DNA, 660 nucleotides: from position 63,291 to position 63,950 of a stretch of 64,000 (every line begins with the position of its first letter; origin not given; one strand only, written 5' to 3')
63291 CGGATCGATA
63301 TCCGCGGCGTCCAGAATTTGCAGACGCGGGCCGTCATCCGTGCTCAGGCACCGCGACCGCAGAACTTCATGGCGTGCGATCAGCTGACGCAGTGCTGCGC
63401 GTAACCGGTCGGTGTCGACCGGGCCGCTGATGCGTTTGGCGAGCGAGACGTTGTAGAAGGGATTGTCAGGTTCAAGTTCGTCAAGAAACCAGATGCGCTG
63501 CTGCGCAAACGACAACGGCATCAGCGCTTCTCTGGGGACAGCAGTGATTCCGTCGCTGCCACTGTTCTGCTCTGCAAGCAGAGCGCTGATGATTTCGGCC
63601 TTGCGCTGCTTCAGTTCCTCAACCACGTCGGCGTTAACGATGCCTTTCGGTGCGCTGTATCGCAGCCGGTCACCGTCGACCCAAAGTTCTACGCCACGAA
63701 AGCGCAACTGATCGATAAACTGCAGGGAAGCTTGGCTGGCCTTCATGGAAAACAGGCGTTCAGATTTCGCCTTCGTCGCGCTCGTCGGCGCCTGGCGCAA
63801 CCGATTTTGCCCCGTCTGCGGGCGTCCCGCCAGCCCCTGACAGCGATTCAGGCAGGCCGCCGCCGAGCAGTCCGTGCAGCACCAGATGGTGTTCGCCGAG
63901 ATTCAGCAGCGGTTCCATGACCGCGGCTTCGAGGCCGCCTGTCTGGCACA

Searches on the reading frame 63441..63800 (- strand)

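Call 40: search_protein_families(library=pfam, proteins=[window:63441-63800:-], max_evalue=0.01)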
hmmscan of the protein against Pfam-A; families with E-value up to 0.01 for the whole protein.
seq(120 aa): 2 families
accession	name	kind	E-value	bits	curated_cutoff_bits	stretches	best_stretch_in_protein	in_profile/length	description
PF18563.6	TubC_N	-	3.6e-17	62.6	26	1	27-74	3-50/52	TubC N-terminal docking domain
PF00668.25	Condensation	-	0.002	17.3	30.6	1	93-119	4-30/456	Condensation domain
